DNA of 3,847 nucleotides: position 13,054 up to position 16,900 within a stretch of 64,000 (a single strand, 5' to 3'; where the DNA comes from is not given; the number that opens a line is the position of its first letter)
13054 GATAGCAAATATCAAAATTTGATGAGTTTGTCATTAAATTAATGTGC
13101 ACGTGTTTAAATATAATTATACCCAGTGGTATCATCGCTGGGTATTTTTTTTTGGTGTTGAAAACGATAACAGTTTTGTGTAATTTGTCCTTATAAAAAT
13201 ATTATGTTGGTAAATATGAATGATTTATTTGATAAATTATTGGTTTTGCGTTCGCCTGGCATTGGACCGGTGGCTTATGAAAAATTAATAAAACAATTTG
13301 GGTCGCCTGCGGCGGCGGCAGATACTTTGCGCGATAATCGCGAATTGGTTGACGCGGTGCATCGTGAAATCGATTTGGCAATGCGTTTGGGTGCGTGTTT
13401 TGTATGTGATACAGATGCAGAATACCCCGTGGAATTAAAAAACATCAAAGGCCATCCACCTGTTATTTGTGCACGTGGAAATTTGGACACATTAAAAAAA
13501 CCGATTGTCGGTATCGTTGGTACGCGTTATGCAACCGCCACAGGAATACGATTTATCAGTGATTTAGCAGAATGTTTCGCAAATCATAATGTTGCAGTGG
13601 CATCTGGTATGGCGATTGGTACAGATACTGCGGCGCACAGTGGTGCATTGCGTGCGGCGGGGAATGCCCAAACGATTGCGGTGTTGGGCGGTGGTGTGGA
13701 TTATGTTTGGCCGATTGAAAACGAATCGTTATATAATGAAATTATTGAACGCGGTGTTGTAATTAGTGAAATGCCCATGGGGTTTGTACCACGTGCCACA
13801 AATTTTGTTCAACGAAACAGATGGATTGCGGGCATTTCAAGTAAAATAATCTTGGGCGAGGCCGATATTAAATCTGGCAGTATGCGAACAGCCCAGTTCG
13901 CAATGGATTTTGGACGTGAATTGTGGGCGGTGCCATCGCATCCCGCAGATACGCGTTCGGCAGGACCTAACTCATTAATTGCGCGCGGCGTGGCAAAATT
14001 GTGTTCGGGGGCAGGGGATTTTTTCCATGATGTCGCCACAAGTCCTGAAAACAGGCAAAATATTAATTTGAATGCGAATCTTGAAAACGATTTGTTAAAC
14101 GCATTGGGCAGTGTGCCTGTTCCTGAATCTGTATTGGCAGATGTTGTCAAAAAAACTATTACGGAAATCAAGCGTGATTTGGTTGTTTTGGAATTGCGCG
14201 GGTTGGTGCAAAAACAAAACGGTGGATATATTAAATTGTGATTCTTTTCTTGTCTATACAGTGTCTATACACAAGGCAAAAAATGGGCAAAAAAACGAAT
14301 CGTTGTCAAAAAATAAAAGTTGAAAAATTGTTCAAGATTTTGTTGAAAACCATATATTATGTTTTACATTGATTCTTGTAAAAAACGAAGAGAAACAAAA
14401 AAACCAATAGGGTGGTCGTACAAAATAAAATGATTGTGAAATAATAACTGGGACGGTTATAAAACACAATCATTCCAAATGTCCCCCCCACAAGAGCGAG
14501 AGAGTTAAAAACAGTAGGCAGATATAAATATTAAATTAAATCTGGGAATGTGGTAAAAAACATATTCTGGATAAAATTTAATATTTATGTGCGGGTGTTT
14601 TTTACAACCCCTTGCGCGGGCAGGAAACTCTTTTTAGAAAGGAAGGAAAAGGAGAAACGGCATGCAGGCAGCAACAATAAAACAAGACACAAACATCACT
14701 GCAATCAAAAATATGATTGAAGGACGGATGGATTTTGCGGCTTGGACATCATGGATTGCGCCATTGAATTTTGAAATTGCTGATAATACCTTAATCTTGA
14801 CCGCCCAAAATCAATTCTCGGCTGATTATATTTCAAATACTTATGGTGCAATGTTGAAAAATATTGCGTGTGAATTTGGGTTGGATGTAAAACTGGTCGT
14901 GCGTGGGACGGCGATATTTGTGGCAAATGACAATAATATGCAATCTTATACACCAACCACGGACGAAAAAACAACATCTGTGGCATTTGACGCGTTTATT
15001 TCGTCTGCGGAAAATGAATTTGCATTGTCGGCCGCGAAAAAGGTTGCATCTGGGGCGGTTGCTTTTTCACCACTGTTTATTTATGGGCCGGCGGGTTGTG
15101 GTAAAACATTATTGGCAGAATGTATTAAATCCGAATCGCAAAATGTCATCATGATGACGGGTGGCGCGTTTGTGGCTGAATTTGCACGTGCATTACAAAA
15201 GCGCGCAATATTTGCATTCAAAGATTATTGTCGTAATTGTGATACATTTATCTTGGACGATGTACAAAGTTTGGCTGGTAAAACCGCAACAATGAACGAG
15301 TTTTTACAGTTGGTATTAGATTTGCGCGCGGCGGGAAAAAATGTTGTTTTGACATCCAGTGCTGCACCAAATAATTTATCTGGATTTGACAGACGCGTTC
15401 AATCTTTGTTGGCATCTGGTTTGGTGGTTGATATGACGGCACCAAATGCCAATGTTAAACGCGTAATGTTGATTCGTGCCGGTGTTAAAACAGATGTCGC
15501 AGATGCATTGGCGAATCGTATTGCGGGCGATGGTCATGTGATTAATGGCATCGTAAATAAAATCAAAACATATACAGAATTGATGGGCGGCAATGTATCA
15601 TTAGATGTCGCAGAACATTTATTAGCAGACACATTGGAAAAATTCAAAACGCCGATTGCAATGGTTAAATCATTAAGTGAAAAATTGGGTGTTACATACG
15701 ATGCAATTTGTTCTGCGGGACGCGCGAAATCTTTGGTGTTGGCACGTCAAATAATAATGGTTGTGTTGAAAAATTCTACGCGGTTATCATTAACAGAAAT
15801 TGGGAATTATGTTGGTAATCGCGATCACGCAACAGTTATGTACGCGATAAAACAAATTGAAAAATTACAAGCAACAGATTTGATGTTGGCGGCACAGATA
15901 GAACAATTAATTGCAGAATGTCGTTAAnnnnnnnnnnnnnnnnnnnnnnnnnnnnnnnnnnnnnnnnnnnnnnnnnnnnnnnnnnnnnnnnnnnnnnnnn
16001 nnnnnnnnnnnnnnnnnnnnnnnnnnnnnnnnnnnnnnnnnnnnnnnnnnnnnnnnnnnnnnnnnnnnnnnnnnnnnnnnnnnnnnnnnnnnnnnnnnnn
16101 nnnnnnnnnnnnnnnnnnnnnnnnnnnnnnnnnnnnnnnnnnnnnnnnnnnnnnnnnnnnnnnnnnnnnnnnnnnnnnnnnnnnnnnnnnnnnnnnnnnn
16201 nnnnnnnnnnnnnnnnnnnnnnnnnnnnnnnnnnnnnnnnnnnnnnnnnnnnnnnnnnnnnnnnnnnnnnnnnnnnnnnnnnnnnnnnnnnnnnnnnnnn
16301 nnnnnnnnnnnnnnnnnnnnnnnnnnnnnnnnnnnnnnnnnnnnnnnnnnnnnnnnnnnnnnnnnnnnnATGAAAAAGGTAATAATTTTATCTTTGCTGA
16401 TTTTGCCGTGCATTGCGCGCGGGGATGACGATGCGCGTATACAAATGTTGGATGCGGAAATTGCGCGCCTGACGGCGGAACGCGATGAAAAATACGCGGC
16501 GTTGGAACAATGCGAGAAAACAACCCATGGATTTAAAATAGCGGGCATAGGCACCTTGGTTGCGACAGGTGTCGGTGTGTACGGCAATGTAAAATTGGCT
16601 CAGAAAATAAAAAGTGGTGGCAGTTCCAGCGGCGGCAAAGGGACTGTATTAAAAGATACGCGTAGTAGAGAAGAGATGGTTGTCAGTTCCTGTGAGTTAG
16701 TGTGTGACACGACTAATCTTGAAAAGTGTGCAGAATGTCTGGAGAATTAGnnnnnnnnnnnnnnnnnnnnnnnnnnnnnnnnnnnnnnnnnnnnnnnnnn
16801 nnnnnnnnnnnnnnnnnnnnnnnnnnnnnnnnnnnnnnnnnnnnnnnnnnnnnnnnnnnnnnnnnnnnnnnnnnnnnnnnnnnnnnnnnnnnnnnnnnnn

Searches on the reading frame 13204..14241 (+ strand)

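Call 9: search_protein_families(library=pfam, proteins=[window:13204-14241:+], max_evalue=0.001)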
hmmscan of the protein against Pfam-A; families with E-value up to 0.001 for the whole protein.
window:13204-14241:+ (345 aa): 3 families
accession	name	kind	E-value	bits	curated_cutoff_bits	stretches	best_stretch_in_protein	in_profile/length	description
PF02481.21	DNA_processg_A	-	1.3e-60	204.7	29.6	1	64-266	7-209/212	DNA recombination-mediator protein A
PF21102.3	DprA_N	-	1.5e-06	28.3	22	1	7-42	3-38/64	DprA-like N-terminal HHH domain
PF17782.7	DprA_WH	-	5.4e-05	23.6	22.9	1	292-341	12-61/61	DprA winged helix domain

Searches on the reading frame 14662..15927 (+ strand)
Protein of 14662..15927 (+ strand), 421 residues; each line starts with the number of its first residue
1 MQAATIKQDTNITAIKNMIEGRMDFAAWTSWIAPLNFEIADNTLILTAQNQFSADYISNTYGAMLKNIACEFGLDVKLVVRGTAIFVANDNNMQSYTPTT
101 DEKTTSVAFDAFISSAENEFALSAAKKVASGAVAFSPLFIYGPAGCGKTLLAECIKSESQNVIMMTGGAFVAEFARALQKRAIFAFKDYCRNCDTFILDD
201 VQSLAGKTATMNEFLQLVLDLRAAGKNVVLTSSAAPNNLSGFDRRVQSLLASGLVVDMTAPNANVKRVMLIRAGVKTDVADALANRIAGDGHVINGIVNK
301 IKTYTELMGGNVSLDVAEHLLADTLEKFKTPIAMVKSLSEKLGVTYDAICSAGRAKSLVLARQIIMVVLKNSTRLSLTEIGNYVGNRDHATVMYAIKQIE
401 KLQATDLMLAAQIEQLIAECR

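Call 9: search_protein_families(library=pfam, proteins=[window:14662-15927:+], max_evalue=0.001)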
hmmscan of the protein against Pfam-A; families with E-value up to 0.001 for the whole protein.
window:14662-15927:+ (421 aa): 8 families
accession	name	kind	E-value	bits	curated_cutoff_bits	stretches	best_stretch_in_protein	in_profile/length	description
PF00308.24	Bac_DnaA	-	1.5e-31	110.2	23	1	107-257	5-162/162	Bacterial DnaA ATPAse domain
PF08299.17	Bac_DnaA_C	-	4.2e-19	68.8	31.5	1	336-399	6-69/69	Bacterial dnaA protein helix-turn-helix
PF00004.35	AAA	-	3e-08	34.6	21.2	1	139-238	2-113/131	ATPase family associated with various cellular activities (AAA)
PF11638.13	DnaA_N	-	1.5e-07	31.5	24.6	1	17-69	9-63/65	DnaA N-terminal domain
PF13191.12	AAA_16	-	1.1e-05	26.5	32.6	1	122-185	13-80/167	AAA ATPase domain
PF13401.12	AAA_22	-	0.00034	21.4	27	0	138-228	8-116/130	AAA domain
PF01637.24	ATPase_2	-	0.00038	20.8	33.2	0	135-159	20-44/225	ATPase domain predominantly from Archaea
PF13173.12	AAA_14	-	0.00041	20.8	27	1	137-238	4-103/129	AAA domain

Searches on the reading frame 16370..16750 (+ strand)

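Call 9: search_protein_families(library=pfam, proteins=[window:16370-16750:+], max_evalue=0.001)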
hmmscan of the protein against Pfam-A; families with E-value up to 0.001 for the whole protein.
window:16370-16750:+ (126 aa): 0 families

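Call 21: search_protein_families(library=ncbifam, proteins=[window:16370-16750:+], max_evalue=5)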
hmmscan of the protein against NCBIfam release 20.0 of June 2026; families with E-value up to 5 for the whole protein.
window:16370-16750:+ (126 aa): 2 families
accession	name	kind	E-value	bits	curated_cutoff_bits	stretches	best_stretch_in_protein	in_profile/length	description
NF041310.1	Prot_Kin_Rio1_Halo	equivalog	0.083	12.3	480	1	16-104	15-103/273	serine/threonine-protein kinase Rio1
NF033928.1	alph_xenorhab_A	subfamily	0.094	12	125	1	18-73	179-231/339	alpha-xenorhabdolysin family binary toxin subunit A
